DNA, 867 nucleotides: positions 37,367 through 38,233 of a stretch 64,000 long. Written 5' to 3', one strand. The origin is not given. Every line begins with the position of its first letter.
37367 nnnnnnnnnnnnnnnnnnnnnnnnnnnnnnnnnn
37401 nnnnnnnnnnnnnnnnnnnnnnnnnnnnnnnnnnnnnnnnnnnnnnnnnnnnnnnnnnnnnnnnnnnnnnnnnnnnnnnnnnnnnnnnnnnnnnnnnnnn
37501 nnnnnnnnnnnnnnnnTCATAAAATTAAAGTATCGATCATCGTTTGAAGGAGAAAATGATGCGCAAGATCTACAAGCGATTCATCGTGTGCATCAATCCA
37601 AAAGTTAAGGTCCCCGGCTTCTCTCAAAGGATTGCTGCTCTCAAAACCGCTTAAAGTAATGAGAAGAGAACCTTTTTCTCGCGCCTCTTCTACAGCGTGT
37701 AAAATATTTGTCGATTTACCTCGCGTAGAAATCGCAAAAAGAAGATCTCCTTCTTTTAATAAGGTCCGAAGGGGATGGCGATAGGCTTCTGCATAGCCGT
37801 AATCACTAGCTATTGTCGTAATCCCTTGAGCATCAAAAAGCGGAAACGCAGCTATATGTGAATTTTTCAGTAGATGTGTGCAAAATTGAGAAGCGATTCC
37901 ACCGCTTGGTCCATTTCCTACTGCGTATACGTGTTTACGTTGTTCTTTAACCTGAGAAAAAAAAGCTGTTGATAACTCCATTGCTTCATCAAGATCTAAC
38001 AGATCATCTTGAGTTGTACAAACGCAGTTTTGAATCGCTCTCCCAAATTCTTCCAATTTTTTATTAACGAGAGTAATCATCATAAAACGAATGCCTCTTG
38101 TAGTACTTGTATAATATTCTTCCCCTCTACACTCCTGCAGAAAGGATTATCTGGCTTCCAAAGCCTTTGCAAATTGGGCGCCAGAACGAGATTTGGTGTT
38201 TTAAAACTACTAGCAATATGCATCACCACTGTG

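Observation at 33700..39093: Heptosyltransferase / GmhA / Wzm-Wzt / WaaL-like operon implies a complex exported glycan in a chlamydia-like organism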

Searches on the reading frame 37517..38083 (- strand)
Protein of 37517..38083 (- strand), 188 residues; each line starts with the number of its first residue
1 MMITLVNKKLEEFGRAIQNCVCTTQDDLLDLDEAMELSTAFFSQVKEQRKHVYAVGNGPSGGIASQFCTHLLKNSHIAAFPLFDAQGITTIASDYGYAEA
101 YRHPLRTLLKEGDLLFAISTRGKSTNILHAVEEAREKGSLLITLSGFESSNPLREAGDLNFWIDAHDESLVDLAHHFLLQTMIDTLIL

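Call 3: search_protein_families(library=pfam, proteins=[window:37517-38083:-], max_evalue=0.01)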
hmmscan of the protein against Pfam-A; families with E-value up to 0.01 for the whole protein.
window:37517-38083:- (188 aa): 2 families
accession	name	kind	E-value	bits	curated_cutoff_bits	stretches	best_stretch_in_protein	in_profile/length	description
PF01380.27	SIS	-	5.7e-11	42.8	25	1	77-182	19-123/131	SIS domain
PF13580.11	SIS_2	-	7.3e-10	39.5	27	1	42-146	28-138/138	SIS domain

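Call 4: search_protein_families(library=ncbifam, proteins=[window:37517-38083:-], max_evalue=0.01)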
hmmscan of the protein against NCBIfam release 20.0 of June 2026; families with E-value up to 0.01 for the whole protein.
window:37517-38083:- (188 aa): 13 families
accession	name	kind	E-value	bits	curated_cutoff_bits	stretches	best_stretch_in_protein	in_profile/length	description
NF010546.0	PRK13936.1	equivalog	6e-18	65.3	276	1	23-184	17-186/197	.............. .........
TIGR00441.1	gmhA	equivalog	6.6e-16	58.7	209.45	1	45-183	7-150/154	D-sedoheptulose 7-phosphate isomerase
NF001628.0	PRK00414.1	equivalog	2.3e-15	56.7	265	1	5-159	5-158/192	D-sedoheptulose 7-phosphate isomerase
NF008138.0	PRK10886.1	equivalog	7.6e-12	45.3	352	1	31-175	23-175/196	DnaA initiator-associating protein DiaA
NF010547.0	PRK13938.1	equivalog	4.5e-11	42.8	320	1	51-179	47-180/196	D-sedoheptulose 7-phosphate isomerase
NF046059.1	NagB_SO3506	equivalog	5.1e-06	26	430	1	50-178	39-152/330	glucosamine-6-phosphate deaminase NagB-II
NF041755.1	RuMP_HxlAB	equivalog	1.2e-05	24.4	500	1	109-151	286-328/391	bifunctional 3-hexulose-6-phosphate synthase/6-phospho-3-hexuloisomerase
NF040776.2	AlsR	equivalog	1.5e-05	24.1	400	1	107-171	172-235/279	transcriptional repressor AlsR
TIGR03127.2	RuMP_HxlB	equivalog_domain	0.00027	20.9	160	1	109-167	70-127/178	6-phospho-3-hexuloisomerase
NF010701.0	PRK14101.1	equivalog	0.00032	19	920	1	83-187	490-591/638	bifunctional transcriptional regulator/glucokinase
NF008590.0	PRK11557.1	equivalog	0.00049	19.6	355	1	50-158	133-225/282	MurR/RpiR family transcriptional regulator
NF008458.0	PRK11337.1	equivalog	0.00053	19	378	1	107-159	184-235/293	MurR/RpiR family transcriptional regulator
NF041128.1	glucosaP_deam_GlmD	equivalog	0.0018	17.6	580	1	78-177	51-139/323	glucosamine-6-phosphate deaminase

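Call 19: search_solved_structures(query=window:37517-38083:-, max_evalue=0.01, show_alignments=3)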
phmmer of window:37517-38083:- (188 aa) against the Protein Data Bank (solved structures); distinct sequences matched with E-value up to 0.01: 17.
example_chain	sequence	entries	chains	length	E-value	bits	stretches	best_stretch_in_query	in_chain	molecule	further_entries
5by2_A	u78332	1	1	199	2.5e-15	59.8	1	51-183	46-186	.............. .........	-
1x92_A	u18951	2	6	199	7.7e-14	55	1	48-149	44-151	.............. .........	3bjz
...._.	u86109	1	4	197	1e-11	48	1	42-175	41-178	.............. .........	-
5lu6_A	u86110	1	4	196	1.3e-11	47.7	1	42-175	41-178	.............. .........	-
5ltz_A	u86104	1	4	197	1.4e-11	47.6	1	50-176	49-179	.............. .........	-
5lu7_A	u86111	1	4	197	1.7e-11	47.3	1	43-175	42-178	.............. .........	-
2xbl_A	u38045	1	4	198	2.2e-11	46.9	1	50-175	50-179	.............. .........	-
2x3y_A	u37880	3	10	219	2.8e-11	46.6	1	44-175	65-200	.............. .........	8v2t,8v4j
3trj_A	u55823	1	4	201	3.2e-11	46.4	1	47-167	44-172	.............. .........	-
2i22_A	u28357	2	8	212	6.2e-11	45.5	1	51-150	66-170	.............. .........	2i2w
5i01_A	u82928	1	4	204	9.1e-11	45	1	51-163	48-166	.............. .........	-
1tk9_A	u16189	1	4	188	1.3e-10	44.5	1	52-183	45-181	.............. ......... 1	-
2yva_A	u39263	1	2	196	1.2e-09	41.3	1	50-183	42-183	DnaA initiator-associating protein diaA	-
4u6n_A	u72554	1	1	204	1.3e-09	41.2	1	50-183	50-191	DnaA initiator-associating protein DiaA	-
1x94_A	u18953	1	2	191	2.8e-09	40.1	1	29-150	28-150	putative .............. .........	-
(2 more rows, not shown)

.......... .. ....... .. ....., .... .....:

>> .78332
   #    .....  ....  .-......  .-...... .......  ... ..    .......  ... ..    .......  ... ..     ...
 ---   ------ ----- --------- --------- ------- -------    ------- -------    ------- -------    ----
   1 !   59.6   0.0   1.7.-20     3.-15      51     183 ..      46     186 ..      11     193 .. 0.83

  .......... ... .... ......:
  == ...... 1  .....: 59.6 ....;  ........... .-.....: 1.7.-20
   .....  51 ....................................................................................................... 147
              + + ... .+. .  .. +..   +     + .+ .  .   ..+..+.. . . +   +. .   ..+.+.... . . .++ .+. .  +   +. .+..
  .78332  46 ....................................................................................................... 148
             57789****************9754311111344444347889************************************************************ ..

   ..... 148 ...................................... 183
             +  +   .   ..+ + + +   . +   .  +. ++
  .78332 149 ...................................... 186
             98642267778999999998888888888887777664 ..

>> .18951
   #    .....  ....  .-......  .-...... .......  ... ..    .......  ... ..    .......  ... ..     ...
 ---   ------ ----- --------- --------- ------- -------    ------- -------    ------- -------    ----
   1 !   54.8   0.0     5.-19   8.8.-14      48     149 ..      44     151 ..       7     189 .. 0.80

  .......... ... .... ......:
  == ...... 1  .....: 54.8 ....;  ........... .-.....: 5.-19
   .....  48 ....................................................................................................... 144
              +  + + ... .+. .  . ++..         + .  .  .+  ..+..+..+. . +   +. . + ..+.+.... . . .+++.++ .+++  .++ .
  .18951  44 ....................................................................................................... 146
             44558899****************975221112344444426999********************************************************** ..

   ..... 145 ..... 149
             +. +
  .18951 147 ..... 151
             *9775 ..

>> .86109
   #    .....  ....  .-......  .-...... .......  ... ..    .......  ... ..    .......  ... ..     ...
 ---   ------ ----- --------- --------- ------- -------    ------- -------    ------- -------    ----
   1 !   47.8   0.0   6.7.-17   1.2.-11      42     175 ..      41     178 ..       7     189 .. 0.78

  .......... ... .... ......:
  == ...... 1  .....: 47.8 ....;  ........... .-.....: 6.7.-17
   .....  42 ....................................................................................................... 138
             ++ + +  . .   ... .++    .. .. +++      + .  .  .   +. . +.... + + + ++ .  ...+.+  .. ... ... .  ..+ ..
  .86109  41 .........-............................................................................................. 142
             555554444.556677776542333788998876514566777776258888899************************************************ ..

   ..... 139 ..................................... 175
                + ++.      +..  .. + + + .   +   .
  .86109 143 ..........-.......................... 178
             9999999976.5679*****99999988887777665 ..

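Call 22: find_homologous_proteins(query=window:37517-38083:-, max_evalue=0.00001)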
Query window:37517-38083:- (188 aa): 9 proteins with E <= 0.00001 among 125 candidates.
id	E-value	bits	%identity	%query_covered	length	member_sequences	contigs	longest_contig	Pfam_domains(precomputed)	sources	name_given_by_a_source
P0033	1.2e-119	414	100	100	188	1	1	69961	PF01380.28,PF13580.12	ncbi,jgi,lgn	jgi:D-sedoheptulose 7-phosphate isomerase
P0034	2.8e-98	345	84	100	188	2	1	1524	PF01380.28,PF13580.12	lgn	-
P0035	1.7e-87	310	76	99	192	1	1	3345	PF01380.28,PF13580.12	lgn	-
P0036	6.9e-87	308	76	98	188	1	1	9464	PF01380.28,PF13580.12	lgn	-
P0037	2.2e-86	306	76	98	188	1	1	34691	PF01380.28,PF13580.12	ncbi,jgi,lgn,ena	jgi:D-sedoheptulose 7-phosphate isomerase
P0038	4.3e-84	299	73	99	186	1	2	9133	PF01380.28,PF13580.12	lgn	-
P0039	5.5e-65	236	58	99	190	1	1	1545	PF01380.28,PF13580.12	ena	-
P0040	9.4e-21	92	33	95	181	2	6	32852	PF01380.28,PF13580.12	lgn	-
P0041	1.1e-7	50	36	49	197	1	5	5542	PF01380.28,PF13580.12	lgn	-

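Call 26: find_encoding_contigs(protein=P0040, flank=10000, max_places=3)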
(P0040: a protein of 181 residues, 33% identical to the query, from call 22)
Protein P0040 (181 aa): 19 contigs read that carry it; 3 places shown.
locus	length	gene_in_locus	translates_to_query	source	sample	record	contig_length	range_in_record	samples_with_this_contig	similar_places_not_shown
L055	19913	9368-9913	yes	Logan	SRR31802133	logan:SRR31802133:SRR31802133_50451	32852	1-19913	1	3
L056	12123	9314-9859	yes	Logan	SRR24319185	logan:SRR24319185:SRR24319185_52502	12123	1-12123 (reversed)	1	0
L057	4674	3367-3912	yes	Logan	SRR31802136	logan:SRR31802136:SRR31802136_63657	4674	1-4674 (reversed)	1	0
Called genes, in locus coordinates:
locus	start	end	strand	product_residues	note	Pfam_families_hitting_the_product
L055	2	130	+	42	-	?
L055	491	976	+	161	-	PF13302:Acetyltransf_3, PF13523:Acetyltransf_8 (faint), PF00583:Acetyltransf_1, PF13508:Acetyltransf_7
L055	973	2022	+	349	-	PF03102:NeuB, PF08666:SAF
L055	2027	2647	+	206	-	-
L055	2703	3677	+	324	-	PF01408:GFO_IDH_MocA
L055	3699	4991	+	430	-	PF01041:DegT_DnrJ_EryC1, PF01212:Beta_elim_lyase (weak)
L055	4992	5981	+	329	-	-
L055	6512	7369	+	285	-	-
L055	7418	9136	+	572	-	-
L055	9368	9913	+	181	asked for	PF13580:SIS_2, PF01380:SIS (weak)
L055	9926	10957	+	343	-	PF01073:3Beta_HSD, PF01370:Epimerase, PF04321:RmlD_sub_bind, PF16363:GDP_Man_Dehyd, PF07993:NAD_binding_4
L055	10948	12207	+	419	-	PF08421:Methyltransf_13, PF13489:Methyltransf_23, PF08241:Methyltransf_11, PF08242:Methyltransf_12, PF13649:Methyltransf_25 (weak), PF08484:Methyltransf_14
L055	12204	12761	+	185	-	PF00908:dTDP_sugar_isom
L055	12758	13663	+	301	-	PF01370:Epimerase, PF16363:GDP_Man_Dehyd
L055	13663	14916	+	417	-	PF00483:NTP_transferase, PF12804:NTP_transf_3 (weak), PF00702:Hydrolase (weak), PF08645:PNK3P, PF13419:HAD_2 (weak), PF13242:Hydrolase_like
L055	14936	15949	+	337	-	PF00288:GHMP_kinases_N, PF08544:GHMP_kinases_C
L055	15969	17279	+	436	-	PF13489:Methyltransf_23, PF08003:Methyltransf_9 (weak), PF08241:Methyltransf_11 (weak), PF08242:Methyltransf_12, PF13649:Methyltransf_25, PF13847:Methyltransf_31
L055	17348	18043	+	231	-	PF04989:RMNT_CmcI, PF13578:Methyltransf_24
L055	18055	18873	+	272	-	PF00456:Transketolase_N, PF13292:DXP_synthase_N (faint), PF00676:E1_dh, PF09364:XFP_N (weak)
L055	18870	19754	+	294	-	PF02779:Transket_pyr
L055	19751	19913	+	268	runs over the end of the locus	PF04989:RMNT_CmcI (faint), PF13578:Methyltransf_24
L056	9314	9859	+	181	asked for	PF13580:SIS_2, PF01380:SIS (weak)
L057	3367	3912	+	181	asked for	PF13580:SIS_2, PF01380:SIS (weak)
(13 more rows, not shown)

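Call 27: find_encoding_contigs(protein=P0037, flank=10000, max_places=2)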
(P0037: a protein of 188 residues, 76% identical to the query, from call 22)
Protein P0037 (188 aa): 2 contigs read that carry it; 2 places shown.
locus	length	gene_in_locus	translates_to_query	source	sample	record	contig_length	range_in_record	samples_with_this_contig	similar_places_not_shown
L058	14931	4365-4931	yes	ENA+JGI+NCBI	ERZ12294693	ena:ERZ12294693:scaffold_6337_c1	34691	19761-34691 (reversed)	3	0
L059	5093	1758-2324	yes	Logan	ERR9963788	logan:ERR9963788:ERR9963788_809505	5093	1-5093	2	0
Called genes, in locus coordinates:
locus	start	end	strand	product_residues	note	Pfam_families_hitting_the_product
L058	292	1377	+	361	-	PF05686:Glyco_transf_90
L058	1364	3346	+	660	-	PF00270:DEAD (faint), PF04851:ResIII, PF17757:UvrB_inter, PF27431:UvrB_3rd, PF00271:Helicase_C, PF12344:UvrB, PF02151:UVR (weak)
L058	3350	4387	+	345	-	PF01075:Glyco_transf_9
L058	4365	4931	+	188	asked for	PF13580:SIS_2, PF01380:SIS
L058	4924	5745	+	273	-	PF01061:ABC2_membrane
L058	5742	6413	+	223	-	PF00005:ABC_tran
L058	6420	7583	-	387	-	PF04577:Glyco_transf_61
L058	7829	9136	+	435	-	PF04932:Wzy_C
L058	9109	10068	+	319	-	PF01075:Glyco_transf_9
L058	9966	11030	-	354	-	PF01075:Glyco_transf_9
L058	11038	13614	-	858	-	PF01751:Toprim, PF01131:Topoisom_bac, PF01396:Zn_ribbon_Top1, PF02201:SWIB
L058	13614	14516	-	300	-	PF02481:DNA_processg_A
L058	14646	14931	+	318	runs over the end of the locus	PF12919:TcdA_TcdB (faint), PF04488:Gly_transf_sug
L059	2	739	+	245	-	?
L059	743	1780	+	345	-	PF01075:Glyco_transf_9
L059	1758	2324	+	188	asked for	PF13580:SIS_2, PF01380:SIS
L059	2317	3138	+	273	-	PF01061:ABC2_membrane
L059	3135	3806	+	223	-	PF00005:ABC_tran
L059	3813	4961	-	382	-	PF04577:Glyco_transf_61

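Call 59: search_protein_families(library=ncbifam, proteins=[P0040, L055:14936-15949:+, L055:13663-14916:+], max_evalue=1e-10)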
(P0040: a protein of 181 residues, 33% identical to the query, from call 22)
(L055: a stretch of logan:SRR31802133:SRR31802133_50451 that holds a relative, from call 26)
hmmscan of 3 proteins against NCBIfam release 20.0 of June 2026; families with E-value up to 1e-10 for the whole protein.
P0040 (181 aa): 4 families
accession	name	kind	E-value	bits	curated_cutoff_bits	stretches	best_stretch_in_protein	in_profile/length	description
TIGR00441.1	gmhA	equivalog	2.2e-19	70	209.45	1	30-155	2-132/154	D-sedoheptulose 7-phosphate isomerase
NF010546.0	PRK13936.1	equivalog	2.6e-16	60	276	1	9-137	13-147/197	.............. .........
NF001628.0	PRK00414.1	equivalog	8.7e-16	58.1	265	1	24-150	29-159/192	D-sedoheptulose 7-phosphate isomerase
NF010547.0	PRK13938.1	equivalog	8.5e-14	51.7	320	1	38-139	43-151/196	D-sedoheptulose 7-phosphate isomerase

L055:14936-15949:+ (337 aa): 6 families
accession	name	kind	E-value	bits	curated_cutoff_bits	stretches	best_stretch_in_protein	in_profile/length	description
NF049969.1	GlMnHpPKinHddA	equivalog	1.3e-43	149.7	600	1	10-317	3-319/338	D-glycero-D-manno-heptose 7-phosphate kinase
NF009948.0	PRK13412.1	equivalog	2.9e-30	104.7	721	1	98-314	729-948/974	bifunctional fucokinase/fucose-1-phosphate guanylyltransferase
TIGR00549.1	mevalon_kin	equivalog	5.1e-20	72.1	163.05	1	39-299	20-274/276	mevalonate kinase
NF003036.0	PRK03926.1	equivalog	6.9e-19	68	403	1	85-319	66-284/302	mevalonate kinase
NF003006.0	PRK03817.1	equivalog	6.6e-16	58.2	443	0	14-229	6-213/352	galactokinase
TIGR00131.1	gal_kin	equivalog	1.1e-12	47.6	226.65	0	205-315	270-363/388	galactokinase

L055:13663-14916:+ (417 aa): 15 families
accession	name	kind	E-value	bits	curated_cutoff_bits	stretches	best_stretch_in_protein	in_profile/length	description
NF006506.0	PRK08942.1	equivalog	4.7e-36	124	178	1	233-384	3-153/182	D-glycero-beta-D-manno-heptose 1,7-bisphosphate 7-phosphatase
TIGR01656.1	Histidinol-ppas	subfamily_domain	9.5e-32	110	84.15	1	235-375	2-142/149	histidinol-phosphate phosphatase domain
TIGR01662.1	HAD-SF-IIIA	subfamily_domain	3.3e-26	92.1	44.6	1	234-378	1-138/141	HAD-IIIA family hydrolase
NF045761.1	NAMPUrTaseMurU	equivalog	6.4e-24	85.1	250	1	5-227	2-224/226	N-acetylmuramate alpha-1-phosphate uridylyltransferase MurU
TIGR03992.1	Arch_glmU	subfamily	9.6e-22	77.4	292.1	1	5-114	2-111/393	bifunctional sugar-1-phosphate nucleotidylyltransferase/acetyltransferase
TIGR00213.1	GmhB_yaeD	subfamily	5.4e-20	71.8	149.6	1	234-374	2-145/176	D-glycero-beta-D-manno-heptose 1,7-bisphosphate 7-phosphatase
NF052502.1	man1P_GTase_Rv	exception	1.3e-19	70.3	440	1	5-180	2-182/352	mannose-1-phosphate guanylyltransferase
NF050049.1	HBPPhtaseGmhB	domain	6.8e-19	68.3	250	1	233-378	3-143/171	D-glycero-alpha-D-manno-heptose-1,7-bisphosphate 7-phosphatase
NF003937.0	PRK05446.1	equivalog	1.3e-17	63.9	443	1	233-380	3-150/355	bifunctional histidinol-phosphatase/imidazoleglycerol-phosphate dehydratase HisB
NF041313.1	UDPGP_AglF_Halo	equivalog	4.3e-17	62.3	400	1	5-113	2-109/234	UTP--glucose-1-phosphate uridylyltransferase AglF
NF005264.0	PRK06769.1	equivalog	2e-16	60.3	217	1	234-378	5-136/175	HAD-IIIA family hydrolase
TIGR01261.1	hisB_Nterm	equivalog_domain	3.6e-15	55.8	140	1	234-382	2-150/161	histidinol-phosphatase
NF049965.1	GlMnHpPGnyltfHddC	equivalog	1.6e-13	50.8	300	1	5-113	2-109/221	D-glycero-D-manno-heptose 1-phosphate guanosyltransferase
TIGR01208.1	rmlA_long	equivalog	2.8e-13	49.5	320.25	1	6-114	2-112/353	glucose-1-phosphate thymidylyltransferase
TIGR02623.1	G1P_cyt_trans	equivalog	2.4e-11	43.6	300.25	0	5-68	2-65/255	glucose-1-phosphate cytidylyltransferase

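Call 90: predict_structure(alignment_id=A6)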
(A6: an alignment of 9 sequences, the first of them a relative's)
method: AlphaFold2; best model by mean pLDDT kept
length: 188 residues; sequences in the alignment: 9
mean_pLDDT: 92.0   pTM: 0.88
mean pLDDT of the five models: 92.0, 92.0, 91.5, 91.1, 88.1
residues with pLDDT >= 90: 144; 70-90: 41; 50-70: 3; < 50: 0
segments of 3 or more residues with pLDDT < 50: none
pLDDT, mean of each block of 10 residues (from residue 1): 80 92 93 95 94 95 95 92 81 85 93 97 95 97 94 94 93 95 86
secondary structure, 60 per line:
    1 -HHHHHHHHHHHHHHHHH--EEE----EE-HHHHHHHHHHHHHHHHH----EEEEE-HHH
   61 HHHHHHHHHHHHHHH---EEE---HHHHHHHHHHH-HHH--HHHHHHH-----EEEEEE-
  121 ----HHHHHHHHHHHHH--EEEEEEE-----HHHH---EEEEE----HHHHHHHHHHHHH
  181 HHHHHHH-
elements in order: H2-18 E21-23 H31-47 E52-56 H58-75 E79-81 H85-95 H102-108 E114-119 H125-137 E140-146 H152-155 E159-163 H168-187
